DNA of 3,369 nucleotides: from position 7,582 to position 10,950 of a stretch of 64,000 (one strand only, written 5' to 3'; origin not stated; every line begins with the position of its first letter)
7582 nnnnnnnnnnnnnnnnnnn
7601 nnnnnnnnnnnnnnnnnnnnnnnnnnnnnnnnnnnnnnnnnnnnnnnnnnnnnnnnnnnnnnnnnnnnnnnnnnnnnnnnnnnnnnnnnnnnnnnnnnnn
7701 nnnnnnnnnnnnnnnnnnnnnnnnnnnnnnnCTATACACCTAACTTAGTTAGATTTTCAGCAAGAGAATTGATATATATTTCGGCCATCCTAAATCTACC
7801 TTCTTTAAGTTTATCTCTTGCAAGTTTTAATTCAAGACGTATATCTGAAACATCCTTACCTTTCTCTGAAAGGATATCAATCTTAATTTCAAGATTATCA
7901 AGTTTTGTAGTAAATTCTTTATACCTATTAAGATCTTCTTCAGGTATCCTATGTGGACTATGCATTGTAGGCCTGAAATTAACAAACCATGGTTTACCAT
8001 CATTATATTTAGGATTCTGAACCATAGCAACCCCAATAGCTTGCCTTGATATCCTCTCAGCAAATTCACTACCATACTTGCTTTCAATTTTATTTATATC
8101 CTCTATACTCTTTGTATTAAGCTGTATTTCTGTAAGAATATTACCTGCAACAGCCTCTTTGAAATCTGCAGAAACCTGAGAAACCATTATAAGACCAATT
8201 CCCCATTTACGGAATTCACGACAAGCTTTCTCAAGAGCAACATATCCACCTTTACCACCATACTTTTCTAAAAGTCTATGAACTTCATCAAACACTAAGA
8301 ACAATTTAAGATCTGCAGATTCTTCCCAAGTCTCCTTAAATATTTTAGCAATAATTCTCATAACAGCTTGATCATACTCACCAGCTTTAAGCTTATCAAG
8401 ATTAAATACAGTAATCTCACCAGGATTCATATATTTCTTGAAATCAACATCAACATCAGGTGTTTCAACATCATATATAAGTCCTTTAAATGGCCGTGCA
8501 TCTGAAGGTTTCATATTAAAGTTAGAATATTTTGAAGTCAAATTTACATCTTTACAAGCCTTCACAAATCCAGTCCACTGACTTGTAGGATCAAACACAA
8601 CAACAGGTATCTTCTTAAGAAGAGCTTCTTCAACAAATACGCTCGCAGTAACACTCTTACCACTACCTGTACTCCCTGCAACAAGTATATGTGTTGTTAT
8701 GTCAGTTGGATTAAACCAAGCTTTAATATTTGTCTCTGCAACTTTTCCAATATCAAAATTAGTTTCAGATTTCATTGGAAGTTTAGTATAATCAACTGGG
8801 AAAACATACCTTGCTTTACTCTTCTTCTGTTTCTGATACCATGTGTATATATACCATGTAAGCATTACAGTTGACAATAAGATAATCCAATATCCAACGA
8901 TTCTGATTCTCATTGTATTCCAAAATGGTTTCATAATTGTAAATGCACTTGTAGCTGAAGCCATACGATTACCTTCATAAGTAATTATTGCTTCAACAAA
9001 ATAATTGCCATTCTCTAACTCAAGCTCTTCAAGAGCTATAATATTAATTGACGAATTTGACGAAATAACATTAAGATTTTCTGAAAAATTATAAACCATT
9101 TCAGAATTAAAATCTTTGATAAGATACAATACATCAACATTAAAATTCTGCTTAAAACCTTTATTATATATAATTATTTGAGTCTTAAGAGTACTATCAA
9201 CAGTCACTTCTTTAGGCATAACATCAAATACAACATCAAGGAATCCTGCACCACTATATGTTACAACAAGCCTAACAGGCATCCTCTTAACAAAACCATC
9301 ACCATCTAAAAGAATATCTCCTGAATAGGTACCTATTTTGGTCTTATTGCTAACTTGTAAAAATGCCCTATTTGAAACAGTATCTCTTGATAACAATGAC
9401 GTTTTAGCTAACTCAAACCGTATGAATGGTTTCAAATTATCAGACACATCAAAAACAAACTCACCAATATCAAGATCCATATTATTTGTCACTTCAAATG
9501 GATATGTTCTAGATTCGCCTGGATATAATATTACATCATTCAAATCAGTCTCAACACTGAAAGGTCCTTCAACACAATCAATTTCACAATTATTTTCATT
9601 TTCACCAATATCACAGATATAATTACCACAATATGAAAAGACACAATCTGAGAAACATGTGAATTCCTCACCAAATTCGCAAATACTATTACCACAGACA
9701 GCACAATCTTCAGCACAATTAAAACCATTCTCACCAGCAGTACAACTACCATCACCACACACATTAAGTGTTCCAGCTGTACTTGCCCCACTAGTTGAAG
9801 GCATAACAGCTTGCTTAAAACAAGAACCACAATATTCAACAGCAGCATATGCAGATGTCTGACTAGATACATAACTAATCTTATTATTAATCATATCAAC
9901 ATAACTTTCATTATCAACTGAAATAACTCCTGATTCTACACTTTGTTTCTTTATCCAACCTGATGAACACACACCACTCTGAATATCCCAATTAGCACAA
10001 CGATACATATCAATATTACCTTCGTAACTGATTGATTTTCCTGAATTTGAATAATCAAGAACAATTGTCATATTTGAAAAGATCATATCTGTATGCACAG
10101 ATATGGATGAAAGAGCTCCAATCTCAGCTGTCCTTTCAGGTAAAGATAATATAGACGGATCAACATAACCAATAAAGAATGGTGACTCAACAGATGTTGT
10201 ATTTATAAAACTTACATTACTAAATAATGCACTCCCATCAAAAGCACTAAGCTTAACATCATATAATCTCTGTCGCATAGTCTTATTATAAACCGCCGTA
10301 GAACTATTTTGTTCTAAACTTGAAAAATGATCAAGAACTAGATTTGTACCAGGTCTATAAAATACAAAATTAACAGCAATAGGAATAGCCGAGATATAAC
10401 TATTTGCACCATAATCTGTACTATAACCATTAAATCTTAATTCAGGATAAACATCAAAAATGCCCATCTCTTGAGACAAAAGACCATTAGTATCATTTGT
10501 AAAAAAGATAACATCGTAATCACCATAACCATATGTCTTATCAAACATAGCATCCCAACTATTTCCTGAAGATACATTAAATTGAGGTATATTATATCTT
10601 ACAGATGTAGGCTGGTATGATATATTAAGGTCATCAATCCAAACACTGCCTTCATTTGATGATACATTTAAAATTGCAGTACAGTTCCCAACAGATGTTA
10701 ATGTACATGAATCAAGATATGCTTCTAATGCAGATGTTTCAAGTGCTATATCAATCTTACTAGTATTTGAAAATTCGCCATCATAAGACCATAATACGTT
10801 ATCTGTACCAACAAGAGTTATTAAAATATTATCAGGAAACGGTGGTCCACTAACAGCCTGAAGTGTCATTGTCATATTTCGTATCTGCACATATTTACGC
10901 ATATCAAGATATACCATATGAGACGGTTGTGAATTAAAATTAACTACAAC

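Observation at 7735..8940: Duplicated C-terminal cassette shared by the two ATPase-fused proteins (7735-8940 vs 3558-4760)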

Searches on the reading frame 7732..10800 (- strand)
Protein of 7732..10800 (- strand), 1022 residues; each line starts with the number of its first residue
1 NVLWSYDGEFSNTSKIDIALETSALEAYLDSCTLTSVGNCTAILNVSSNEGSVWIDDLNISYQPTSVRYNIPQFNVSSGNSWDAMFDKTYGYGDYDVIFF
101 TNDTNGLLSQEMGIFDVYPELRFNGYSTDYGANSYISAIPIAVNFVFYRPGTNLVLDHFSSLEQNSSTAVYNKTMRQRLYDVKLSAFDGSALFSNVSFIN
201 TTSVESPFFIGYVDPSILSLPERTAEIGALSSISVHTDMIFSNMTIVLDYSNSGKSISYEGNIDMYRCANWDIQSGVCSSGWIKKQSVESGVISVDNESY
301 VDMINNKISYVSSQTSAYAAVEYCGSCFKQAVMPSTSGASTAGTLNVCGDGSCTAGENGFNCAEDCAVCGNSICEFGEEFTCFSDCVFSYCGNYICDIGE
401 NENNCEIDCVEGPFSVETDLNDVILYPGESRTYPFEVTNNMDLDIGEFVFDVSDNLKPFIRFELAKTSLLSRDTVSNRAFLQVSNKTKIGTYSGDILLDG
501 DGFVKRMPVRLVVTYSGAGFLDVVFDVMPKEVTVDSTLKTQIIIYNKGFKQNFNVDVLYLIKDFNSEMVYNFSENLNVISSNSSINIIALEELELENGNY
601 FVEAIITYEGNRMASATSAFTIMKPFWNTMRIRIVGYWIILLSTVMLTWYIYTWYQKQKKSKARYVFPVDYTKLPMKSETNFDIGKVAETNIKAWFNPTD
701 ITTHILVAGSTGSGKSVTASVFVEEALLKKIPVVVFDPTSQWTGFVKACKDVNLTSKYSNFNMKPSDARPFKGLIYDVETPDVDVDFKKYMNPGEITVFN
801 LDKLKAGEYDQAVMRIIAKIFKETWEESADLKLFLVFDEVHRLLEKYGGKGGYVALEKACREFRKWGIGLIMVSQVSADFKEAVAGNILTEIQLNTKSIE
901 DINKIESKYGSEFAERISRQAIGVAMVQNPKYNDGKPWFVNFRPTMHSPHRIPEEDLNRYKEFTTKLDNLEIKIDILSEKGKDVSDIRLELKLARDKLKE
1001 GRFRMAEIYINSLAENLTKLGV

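Call 7: search_protein_families(library=pfam, proteins=[window:7732-10800:-], max_evalue=0.01)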
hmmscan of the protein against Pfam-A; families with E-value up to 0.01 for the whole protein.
window:7732-10800:- (1022 aa): 9 families
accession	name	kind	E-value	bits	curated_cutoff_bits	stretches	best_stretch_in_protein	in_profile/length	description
PF01935.23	DUF87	-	1.8e-13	51.6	23.2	1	683-742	2-64/220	Helicase HerA, central domain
PF12846.13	AAA_10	-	2e-08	34.1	27.5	1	703-753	22-72/362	AAA-like domain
PF05872.18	HerA_C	-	2.7e-06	26.7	22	0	794-893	216-318/502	Helicase HerA-like C-terminal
PF10412.15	TrwB_AAD_bind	-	2.3e-05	23.9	20.5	0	701-743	14-56/387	Type IV secretion-system coupling protein DNA-binding domain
PF04851.21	ResIII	-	0.00011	22.6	22.5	1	701-846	22-140/164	Type III restriction enzyme, res subunit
PF01580.24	FtsK_SpoIIIE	-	0.00011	22.2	24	1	671-732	15-69/221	FtsK/SpoIIIE family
PF00270.35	DEAD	-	0.001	19.3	26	0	703-740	15-55/167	DEAD/DEAH box helicase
PF02534.20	T4SS-DNA_transf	-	0.001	18.4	20.1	0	681-742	31-82/468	Type IV secretory system Conjugative DNA transfer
PF06745.19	ATPase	-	0.0018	18.1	26.6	0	704-729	21-46/231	KaiC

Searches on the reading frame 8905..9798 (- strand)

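Call 62: search_protein_families(library=pfam, proteins=[window:8905-9798:-], max_evalue=1)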
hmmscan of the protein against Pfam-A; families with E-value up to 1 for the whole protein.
seq(298 aa): 2 families
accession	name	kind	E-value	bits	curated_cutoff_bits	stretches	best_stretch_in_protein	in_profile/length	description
PF23619.1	Ig_VWA7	-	0.0093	16.6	27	1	87-157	8-76/104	VWA7 Ig-like domain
PF24318.1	DUF7490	-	0.25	11.4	27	1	196-283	12-99/106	Domain of unknown function (DUF7490)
